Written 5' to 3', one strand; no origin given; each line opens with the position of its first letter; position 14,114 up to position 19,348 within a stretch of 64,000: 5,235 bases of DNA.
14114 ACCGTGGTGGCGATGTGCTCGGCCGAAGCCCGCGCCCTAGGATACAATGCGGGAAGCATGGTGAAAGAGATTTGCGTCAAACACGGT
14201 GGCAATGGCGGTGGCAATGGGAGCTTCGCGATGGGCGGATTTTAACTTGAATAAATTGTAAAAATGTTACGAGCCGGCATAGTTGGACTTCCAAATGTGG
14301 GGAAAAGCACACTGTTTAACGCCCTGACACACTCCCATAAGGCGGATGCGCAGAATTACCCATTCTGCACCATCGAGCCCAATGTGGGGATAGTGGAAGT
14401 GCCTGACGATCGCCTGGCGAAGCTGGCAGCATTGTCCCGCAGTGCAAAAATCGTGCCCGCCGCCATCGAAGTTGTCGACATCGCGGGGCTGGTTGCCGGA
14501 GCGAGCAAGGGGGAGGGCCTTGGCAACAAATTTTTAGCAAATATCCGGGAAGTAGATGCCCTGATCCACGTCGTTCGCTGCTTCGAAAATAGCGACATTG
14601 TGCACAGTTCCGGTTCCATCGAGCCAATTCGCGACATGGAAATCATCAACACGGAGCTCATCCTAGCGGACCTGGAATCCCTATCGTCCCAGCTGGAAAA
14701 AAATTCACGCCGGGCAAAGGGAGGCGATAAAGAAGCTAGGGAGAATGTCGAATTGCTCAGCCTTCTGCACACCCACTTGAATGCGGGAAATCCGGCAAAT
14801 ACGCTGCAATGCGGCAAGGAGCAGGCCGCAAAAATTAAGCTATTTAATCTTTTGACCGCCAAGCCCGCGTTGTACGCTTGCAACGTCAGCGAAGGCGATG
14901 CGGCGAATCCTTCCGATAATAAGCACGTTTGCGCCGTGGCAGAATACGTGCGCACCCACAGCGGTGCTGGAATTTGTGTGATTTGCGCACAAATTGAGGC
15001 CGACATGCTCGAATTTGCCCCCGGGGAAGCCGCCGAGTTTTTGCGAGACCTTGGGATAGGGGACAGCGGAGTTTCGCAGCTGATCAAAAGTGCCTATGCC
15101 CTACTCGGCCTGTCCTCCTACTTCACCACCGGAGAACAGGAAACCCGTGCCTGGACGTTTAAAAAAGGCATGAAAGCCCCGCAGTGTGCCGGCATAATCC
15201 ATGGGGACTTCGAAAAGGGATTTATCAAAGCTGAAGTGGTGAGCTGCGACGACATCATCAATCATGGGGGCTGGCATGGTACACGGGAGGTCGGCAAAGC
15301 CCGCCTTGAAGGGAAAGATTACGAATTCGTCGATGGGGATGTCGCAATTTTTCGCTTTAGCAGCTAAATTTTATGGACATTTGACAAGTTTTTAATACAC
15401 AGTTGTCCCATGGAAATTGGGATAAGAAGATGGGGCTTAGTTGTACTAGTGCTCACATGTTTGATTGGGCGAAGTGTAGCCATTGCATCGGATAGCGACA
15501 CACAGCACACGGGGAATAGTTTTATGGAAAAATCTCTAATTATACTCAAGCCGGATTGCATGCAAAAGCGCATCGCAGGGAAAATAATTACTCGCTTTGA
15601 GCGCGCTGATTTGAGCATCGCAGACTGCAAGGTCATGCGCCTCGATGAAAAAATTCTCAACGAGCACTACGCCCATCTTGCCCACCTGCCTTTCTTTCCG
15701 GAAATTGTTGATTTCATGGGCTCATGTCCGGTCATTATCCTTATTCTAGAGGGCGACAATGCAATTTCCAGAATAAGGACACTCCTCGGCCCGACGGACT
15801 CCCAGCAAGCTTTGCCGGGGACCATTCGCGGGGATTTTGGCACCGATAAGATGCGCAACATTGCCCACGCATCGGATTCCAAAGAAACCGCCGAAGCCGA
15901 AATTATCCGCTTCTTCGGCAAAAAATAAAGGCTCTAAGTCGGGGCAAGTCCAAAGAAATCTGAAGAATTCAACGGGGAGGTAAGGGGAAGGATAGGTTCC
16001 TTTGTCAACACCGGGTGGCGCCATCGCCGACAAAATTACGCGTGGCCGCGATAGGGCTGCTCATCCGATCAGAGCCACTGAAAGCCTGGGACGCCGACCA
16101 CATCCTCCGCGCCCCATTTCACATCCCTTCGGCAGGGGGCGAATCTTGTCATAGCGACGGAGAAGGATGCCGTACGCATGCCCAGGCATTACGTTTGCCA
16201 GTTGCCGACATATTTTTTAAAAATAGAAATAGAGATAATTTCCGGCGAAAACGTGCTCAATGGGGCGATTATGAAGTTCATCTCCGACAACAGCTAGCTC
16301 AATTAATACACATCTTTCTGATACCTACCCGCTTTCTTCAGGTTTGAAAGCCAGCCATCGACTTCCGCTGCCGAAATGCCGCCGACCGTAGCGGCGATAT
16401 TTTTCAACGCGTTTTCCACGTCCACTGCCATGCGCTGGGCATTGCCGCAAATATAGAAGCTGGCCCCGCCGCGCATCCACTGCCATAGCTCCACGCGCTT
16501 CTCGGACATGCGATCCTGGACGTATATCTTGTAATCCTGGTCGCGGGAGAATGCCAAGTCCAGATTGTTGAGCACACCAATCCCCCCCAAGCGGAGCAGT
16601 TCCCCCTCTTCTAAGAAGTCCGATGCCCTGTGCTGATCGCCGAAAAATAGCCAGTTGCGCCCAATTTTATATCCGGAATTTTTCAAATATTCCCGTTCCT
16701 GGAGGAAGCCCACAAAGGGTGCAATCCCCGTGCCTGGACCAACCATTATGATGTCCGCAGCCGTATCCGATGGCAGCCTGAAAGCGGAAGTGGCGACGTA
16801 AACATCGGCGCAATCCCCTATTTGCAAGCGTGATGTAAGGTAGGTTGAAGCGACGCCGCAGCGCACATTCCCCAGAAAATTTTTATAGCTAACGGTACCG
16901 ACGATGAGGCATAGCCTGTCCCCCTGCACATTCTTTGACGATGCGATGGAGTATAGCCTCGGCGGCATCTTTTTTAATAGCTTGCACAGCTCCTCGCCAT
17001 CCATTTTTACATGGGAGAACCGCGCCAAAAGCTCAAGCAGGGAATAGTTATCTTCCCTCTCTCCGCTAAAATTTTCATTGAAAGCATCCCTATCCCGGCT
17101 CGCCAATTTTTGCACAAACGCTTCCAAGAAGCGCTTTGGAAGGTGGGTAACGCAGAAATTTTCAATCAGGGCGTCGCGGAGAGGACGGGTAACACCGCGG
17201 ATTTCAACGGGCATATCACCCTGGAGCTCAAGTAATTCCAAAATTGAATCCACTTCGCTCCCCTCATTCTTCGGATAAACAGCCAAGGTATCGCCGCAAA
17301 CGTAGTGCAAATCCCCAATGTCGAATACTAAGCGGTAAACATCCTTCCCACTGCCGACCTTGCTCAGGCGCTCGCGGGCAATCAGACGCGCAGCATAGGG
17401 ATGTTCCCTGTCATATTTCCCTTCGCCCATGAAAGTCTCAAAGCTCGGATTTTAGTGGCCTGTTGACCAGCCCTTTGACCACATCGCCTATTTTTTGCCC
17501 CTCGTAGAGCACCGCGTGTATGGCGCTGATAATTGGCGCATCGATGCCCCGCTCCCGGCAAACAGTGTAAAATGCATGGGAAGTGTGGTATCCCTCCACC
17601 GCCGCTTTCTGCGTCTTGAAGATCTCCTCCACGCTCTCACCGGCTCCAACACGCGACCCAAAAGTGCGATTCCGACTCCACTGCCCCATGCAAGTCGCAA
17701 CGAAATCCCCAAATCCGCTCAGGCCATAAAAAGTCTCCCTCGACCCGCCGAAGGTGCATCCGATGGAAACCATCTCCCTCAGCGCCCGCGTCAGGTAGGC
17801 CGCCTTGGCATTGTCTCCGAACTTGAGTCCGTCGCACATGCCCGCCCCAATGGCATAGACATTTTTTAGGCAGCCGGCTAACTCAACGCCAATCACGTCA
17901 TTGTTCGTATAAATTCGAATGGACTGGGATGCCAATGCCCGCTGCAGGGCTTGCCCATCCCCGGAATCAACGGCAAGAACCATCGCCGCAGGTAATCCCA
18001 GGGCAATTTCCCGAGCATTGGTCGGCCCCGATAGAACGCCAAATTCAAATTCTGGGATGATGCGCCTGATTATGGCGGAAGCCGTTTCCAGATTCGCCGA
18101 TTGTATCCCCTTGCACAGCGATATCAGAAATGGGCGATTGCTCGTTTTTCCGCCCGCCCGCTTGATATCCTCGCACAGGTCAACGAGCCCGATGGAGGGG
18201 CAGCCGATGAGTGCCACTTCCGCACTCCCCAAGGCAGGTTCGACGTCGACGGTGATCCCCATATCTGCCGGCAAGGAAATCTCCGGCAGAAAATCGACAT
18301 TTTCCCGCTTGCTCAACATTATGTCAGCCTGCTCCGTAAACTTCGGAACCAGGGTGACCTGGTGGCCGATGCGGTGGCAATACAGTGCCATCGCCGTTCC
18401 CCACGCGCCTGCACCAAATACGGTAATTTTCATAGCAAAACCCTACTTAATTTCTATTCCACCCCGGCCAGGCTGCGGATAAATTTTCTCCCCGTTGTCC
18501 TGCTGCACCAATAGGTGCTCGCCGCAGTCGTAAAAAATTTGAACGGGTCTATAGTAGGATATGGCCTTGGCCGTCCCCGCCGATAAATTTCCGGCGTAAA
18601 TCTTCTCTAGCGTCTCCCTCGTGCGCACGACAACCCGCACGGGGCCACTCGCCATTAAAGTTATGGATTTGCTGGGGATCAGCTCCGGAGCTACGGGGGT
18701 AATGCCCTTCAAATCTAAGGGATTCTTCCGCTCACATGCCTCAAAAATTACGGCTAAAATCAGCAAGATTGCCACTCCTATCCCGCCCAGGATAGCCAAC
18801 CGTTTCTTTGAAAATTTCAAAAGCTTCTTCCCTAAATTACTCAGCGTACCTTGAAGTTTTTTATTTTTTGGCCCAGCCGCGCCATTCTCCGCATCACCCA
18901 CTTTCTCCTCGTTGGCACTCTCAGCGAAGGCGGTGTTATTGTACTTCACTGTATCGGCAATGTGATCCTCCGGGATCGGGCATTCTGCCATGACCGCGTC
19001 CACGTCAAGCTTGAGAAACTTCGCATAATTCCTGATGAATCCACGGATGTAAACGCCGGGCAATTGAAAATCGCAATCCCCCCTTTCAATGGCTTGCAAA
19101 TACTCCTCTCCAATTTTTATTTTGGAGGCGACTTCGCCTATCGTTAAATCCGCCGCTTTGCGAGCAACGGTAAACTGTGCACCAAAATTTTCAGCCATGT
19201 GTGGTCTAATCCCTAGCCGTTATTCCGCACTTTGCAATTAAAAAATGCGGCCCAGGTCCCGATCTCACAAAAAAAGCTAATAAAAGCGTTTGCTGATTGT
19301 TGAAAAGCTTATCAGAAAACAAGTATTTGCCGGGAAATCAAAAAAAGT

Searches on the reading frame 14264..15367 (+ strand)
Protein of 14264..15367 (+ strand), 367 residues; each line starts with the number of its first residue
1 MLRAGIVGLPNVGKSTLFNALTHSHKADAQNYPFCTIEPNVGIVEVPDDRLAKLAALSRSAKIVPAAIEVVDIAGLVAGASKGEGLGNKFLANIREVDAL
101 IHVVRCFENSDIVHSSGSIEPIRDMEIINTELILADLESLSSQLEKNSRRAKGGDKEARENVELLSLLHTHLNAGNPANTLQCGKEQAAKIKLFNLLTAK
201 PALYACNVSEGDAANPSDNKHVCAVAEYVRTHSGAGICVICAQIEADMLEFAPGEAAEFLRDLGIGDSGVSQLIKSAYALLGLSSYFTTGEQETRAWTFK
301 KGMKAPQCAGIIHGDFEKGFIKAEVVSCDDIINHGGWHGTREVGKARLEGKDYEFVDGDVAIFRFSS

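Call 10: find_encoding_contigs(protein=window:14264-15367:+, flank=10000, max_places=2)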
Protein window:14264-15367:+ (367 aa): 1 contig read that carries it; 1 place shown.
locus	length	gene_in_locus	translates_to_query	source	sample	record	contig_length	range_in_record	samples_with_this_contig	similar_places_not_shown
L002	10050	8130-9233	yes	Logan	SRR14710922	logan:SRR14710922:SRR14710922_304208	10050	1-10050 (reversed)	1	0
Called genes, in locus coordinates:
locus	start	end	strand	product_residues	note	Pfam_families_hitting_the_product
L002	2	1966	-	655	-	?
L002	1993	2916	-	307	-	PF01075:Glyco_transf_9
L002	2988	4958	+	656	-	PF03279:Lip_A_acyltrans, PF01075:Glyco_transf_9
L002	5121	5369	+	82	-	-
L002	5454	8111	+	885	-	PF01411:tRNA-synt_2c, PF07973:tRNA_SAD, PF02272:DHHA1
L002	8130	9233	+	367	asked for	PF01926:MMR_HSR1, PF02421:FeoB_N (weak), PF06071:YchF-GTPase_C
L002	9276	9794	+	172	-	PF00334:NDK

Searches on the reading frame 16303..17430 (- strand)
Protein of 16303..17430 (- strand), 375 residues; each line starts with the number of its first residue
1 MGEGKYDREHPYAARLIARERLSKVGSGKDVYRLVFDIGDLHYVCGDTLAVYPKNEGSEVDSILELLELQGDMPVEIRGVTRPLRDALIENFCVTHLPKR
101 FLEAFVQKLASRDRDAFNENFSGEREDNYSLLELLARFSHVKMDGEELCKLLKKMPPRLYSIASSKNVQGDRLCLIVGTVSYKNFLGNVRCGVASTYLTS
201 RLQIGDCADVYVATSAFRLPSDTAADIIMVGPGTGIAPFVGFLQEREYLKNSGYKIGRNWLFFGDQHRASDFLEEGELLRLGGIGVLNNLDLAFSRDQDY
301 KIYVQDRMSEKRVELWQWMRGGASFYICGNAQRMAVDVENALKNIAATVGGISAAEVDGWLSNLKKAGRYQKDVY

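Call 12: search_protein_families(library=pfam, proteins=[window:16303-17430:-], max_evalue=0.001)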
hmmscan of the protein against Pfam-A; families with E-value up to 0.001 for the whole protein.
window:16303-17430:- (375 aa): 2 families
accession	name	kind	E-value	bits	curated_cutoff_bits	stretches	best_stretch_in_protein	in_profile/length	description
PF00667.26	FAD_binding_1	-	3.6e-23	82.8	32.3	2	108-197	134-222/222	FAD binding domain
PF00175.26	NAD_binding_1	-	2e-09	38.5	22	1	229-338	1-107/109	Oxidoreductase NAD-binding domain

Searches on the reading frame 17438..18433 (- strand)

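Call 12: search_protein_families(library=pfam, proteins=[window:17438-18433:-], max_evalue=0.001)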
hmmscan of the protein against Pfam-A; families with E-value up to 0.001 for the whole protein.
window:17438-18433:- (331 aa): 5 families
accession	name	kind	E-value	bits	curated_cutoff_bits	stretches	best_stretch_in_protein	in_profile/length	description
PF07479.19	NAD_Gly3P_dh_C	-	4e-51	173.4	25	1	179-319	1-141/142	NAD-dependent glycerol-3-phosphate dehydrogenase C-terminus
PF01210.29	NAD_Gly3P_dh_N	-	1e-33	117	23.1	1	2-156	1-153/158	NAD-dependent glycerol-3-phosphate dehydrogenase N-terminus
PF20618.3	GPD_NAD_C_bact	-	2.3e-16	60.5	27.6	1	239-305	1-66/66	Bacterial GPD, NAD-dependent C-terminal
PF00070.33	Pyr_redox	-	0.00014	22.7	22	0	2-30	1-29/82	Pyridine nucleotide-disulphide oxidoreductase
PF02558.23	ApbA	-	0.00085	19.4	22.2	0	3-97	1-93/150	Ketopantoate reductase PanE/ApbA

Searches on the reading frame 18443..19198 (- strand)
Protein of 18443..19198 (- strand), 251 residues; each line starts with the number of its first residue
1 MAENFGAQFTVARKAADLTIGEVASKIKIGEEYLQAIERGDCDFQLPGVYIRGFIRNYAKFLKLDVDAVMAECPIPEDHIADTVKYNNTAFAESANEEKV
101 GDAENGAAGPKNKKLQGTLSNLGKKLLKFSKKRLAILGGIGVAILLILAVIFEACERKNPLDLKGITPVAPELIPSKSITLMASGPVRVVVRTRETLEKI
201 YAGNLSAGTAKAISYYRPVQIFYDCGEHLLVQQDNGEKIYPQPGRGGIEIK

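Call 12: search_protein_families(library=pfam, proteins=[window:18443-19198:-], max_evalue=0.001)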
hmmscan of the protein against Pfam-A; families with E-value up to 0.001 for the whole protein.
window:18443-19198:- (251 aa): 2 families
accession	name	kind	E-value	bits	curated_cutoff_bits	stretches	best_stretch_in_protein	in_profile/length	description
PF13413.12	HTH_25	-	5.3e-17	61.8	24.6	1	12-68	5-61/62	Helix-turn-helix domain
PF13560.12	HTH_31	-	0.00063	20.4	27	0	5-43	2-40/64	Helix-turn-helix domain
